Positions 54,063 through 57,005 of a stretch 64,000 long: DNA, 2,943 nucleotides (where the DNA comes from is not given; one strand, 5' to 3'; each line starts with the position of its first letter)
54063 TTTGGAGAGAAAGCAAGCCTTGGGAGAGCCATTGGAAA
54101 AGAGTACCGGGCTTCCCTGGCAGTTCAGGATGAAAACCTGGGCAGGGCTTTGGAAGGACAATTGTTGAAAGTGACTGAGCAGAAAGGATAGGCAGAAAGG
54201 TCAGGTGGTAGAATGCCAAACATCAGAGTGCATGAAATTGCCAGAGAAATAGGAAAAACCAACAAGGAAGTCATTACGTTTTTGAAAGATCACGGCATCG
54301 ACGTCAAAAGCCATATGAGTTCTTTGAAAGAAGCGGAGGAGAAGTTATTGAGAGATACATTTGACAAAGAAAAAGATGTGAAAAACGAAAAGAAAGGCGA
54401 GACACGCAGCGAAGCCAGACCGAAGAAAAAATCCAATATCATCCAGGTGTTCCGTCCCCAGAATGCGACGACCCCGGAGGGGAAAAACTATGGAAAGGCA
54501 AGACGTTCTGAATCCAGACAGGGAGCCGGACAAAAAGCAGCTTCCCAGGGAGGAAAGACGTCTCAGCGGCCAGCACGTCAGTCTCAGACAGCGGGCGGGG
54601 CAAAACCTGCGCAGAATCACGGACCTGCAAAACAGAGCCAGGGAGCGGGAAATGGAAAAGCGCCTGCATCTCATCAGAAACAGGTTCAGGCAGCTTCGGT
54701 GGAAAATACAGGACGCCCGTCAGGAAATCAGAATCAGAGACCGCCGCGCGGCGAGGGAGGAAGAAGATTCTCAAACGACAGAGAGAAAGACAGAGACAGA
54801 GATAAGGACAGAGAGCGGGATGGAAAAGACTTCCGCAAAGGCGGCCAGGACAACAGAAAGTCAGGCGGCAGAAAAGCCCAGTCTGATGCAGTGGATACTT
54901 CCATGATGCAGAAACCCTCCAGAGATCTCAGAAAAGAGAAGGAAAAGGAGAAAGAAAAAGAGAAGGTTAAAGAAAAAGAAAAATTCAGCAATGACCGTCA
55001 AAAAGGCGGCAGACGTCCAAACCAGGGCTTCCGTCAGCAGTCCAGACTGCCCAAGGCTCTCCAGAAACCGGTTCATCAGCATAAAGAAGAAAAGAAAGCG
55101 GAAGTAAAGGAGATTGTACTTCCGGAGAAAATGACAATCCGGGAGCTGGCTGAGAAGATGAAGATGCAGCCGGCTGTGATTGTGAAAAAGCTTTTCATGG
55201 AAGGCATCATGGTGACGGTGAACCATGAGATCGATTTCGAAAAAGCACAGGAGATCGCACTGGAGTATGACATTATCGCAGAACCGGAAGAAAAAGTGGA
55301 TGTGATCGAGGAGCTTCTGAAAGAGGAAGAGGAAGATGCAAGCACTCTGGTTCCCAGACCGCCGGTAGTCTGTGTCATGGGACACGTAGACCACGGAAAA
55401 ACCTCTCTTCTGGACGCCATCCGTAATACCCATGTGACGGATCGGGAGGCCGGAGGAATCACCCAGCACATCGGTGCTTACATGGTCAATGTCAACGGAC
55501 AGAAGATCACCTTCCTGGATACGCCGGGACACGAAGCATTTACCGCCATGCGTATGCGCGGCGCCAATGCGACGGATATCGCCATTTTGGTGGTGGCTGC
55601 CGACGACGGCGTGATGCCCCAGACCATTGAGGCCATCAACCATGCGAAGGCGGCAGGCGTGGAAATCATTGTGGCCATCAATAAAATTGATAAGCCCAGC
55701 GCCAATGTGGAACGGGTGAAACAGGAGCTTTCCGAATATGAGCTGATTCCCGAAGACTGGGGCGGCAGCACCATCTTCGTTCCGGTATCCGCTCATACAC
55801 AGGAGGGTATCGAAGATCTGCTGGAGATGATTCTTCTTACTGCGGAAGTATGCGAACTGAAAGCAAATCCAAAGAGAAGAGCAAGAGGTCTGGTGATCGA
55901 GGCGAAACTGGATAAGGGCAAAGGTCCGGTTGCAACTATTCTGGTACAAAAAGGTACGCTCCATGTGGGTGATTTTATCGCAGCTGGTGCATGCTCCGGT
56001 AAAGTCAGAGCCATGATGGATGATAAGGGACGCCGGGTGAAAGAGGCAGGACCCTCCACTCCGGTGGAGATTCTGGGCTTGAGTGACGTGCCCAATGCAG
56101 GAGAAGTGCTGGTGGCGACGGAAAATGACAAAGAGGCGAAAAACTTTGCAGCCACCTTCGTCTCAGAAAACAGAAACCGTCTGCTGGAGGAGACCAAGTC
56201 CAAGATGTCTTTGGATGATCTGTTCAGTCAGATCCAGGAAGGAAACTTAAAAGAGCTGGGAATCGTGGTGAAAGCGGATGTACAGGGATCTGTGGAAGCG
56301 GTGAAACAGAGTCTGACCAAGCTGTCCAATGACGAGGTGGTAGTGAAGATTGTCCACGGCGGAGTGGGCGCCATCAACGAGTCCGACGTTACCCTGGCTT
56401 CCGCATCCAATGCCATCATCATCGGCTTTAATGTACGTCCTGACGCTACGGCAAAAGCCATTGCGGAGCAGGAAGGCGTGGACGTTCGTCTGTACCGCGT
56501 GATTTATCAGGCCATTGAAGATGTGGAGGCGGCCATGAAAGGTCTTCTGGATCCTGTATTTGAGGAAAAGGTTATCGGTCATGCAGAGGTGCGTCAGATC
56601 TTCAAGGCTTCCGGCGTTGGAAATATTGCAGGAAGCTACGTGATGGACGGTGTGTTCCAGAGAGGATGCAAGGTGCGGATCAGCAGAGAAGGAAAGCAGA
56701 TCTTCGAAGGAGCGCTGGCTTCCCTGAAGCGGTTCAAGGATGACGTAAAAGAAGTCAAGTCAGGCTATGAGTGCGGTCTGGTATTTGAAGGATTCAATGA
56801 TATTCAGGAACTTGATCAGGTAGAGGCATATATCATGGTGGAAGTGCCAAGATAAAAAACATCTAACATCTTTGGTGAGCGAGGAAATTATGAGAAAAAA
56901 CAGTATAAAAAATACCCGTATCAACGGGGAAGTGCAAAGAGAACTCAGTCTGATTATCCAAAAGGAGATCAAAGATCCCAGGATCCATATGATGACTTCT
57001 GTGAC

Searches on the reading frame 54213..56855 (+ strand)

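Call 13: search_protein_families(library=pfam, proteins=[window:54213-56855:+], max_evalue=0.001)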
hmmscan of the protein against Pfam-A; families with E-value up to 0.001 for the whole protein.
window:54213-56855:+ (880 aa): 11 families
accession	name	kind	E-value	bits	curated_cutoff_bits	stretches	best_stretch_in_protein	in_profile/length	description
PF11987.13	IF-2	-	7.4e-47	158.5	27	1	660-772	5-117/117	Translation-initiation factor 2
PF00009.33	GTP_EFTU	-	6.9e-39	133.8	26.5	1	386-541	6-183/188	Elongation factor Tu GTP binding domain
PF22042.2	EF-G_D2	-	2.5e-32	111.3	27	1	557-635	2-83/84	Elongation factor G domain 2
PF04760.21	IF2_N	-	1.4e-27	95.7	25.3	2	304-353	1-51/53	Translation initiation factor IF-2, N-terminal region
PF01926.29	MMR_HSR1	-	2.4e-10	40.9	21.9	1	386-491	2-113/113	50S ribosome-binding GTPase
PF00071.28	Ras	-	1.3e-06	28.5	21.6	1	387-541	3-157/162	Ras family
PF10662.15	PduV-EutP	-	1.5e-05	25.2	21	1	386-540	4-141/143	Ethanolamine utilisation - propanediol utilisation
PF03144.31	GTP_EFTU_D2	-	0.00015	22.6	30.3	1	803-860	1-60/73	Elongation factor Tu domain 2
PF08477.19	Roc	-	0.00019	22.1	27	1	386-493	2-119/119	Ras of Complex, Roc, domain of DAPkinase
PF00025.27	Arf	-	0.00036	20.5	22.3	1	388-540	19-170/174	ADP-ribosylation factor family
PF02421.24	FeoB_N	-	0.00053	20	27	0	386-539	3-155/156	Ferrous iron transport protein B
